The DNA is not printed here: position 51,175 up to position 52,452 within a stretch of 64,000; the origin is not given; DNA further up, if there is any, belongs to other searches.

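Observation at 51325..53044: Gmd-like 4,6-dehydratase followed by two tandem small cupins: candidate GDP-6-deoxyheptose branch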

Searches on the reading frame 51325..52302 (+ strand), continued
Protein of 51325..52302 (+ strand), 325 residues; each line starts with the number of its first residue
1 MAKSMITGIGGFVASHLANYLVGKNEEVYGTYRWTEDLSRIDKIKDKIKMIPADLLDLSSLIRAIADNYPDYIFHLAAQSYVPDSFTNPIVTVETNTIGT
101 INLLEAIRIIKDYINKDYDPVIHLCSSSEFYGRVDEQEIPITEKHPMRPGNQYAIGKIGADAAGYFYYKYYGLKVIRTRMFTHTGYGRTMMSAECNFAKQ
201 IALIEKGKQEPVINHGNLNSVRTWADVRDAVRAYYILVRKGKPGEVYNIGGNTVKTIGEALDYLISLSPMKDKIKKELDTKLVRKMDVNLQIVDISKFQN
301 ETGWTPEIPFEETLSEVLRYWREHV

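Call 63: search_solved_structures(query=window:51325-52302:+, max_evalue=1e-30, show_alignments=5)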
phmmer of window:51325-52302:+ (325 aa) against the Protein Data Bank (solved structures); distinct sequences matched with E-value up to 1e-30: 6.
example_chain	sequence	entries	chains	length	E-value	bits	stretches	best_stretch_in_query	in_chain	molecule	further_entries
7us5_A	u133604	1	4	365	7.8e-71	242.2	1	4-324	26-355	GDP-D-GLYCERO-D-MANNO-HEPTOSE 4,6-DEHYDRATASE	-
2pk3_A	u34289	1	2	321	3.6e-63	217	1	3-323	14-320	GDP-6-deoxy-D-lyxo-4-hexulose reductase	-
6x3b_A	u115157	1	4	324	1.6e-34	122.9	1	54-324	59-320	GDP-6-deoxy-D-mannose reductase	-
2z1m_A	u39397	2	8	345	6.7e-34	120.9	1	3-262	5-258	GDP-D-mannose dehydratase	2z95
6bi4_A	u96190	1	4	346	2.3e-31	112.6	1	5-322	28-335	dTDP-glucose 4,6-dehydratase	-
1bxk_A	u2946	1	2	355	6e-31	111.2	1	1-320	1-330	PROTEIN (DTDP-GLUCOSE 4,6-DEHYDRATASE)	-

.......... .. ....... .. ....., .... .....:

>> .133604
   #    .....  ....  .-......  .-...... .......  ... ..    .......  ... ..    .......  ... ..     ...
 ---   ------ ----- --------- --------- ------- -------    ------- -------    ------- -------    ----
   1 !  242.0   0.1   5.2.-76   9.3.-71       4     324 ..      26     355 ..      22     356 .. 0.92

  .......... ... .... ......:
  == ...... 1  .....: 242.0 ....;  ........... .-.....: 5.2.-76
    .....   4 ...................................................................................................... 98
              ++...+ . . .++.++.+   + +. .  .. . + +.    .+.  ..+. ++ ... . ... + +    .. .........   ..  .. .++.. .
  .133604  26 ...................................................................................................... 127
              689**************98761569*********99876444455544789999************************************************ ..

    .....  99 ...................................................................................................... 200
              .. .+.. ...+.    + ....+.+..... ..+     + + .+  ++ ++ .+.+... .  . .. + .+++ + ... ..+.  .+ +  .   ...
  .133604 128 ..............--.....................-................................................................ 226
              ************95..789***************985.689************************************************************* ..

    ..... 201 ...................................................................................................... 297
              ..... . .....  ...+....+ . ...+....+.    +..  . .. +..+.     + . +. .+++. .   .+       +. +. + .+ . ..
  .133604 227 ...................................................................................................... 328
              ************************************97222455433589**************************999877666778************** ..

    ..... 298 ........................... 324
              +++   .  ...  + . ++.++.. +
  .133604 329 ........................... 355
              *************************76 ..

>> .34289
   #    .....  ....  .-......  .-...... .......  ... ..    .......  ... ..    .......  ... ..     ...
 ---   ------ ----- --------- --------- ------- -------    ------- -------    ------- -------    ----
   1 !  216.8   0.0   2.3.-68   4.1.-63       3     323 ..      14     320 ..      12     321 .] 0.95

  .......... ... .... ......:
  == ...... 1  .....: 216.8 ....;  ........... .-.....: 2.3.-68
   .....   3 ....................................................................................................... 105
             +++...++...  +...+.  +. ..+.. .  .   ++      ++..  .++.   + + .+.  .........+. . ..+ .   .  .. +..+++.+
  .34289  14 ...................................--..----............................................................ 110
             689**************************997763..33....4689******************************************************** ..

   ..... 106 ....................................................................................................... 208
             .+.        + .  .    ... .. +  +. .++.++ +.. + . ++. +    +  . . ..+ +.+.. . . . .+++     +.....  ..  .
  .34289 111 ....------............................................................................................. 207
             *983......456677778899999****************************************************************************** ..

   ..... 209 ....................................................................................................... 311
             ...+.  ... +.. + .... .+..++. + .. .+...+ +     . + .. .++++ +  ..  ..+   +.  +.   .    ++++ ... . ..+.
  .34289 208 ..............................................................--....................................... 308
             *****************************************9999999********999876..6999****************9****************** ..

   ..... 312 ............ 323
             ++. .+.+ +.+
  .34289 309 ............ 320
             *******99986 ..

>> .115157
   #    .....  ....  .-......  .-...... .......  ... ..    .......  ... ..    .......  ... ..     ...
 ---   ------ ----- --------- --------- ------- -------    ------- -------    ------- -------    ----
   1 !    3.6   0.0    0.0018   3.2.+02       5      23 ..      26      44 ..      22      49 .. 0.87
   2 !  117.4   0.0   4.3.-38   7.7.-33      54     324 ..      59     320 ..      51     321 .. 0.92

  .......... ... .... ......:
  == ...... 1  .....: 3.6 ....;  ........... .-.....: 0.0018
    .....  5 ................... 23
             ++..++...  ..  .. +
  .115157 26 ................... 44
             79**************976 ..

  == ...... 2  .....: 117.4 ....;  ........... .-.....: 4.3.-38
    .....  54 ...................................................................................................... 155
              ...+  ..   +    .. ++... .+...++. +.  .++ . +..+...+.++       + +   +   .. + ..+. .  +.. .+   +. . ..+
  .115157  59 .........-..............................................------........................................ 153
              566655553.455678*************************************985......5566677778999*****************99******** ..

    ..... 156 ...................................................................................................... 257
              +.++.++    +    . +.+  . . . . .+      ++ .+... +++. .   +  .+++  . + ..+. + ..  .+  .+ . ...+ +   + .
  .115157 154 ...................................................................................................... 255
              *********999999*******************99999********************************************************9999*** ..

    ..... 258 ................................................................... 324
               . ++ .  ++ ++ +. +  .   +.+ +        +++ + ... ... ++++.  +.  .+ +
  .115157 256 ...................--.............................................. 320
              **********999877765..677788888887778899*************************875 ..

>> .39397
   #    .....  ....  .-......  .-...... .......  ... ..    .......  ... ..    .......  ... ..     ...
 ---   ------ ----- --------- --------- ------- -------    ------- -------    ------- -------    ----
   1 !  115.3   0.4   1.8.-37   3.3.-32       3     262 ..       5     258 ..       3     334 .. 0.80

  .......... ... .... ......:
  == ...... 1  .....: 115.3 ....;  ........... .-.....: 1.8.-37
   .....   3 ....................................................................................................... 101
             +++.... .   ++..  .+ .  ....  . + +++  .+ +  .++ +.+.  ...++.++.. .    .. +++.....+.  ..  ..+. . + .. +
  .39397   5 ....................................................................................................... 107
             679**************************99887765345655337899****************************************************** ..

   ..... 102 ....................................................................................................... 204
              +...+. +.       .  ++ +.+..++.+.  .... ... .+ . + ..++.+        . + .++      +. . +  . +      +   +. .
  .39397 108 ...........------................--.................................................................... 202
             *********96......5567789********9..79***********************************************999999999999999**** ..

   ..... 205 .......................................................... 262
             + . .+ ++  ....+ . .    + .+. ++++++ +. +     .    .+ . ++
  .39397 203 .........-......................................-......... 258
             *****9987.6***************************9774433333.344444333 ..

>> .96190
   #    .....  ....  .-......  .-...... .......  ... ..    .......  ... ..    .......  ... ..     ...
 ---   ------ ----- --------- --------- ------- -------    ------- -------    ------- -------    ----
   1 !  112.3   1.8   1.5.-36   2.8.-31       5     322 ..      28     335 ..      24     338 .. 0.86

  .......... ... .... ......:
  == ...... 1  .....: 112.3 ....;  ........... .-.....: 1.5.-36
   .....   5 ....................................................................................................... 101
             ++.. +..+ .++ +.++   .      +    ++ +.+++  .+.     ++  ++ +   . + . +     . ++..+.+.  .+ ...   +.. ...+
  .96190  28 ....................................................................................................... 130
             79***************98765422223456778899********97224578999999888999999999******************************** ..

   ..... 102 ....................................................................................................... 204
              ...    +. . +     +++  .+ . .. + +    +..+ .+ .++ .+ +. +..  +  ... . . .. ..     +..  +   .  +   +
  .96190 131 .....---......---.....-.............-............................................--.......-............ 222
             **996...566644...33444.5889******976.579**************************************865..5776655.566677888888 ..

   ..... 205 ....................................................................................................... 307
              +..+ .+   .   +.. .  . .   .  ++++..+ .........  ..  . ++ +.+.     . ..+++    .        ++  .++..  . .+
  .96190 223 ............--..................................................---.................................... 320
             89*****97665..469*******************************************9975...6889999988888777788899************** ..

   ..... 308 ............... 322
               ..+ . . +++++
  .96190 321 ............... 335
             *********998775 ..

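Call 92: list_cluster_members(proteins=[P0001, P0334, window:51325-52302:+])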
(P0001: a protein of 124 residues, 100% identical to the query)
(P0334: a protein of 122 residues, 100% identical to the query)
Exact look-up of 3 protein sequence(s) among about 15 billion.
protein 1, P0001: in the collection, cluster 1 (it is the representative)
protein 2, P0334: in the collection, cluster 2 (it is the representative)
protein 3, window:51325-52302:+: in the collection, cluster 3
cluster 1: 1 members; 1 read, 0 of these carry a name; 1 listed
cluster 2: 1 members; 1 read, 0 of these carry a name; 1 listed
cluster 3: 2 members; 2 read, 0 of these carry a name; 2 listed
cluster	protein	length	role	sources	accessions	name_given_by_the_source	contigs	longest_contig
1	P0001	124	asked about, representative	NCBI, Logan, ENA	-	-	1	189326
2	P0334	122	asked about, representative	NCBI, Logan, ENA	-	-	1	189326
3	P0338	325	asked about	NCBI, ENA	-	-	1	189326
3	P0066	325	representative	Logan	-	-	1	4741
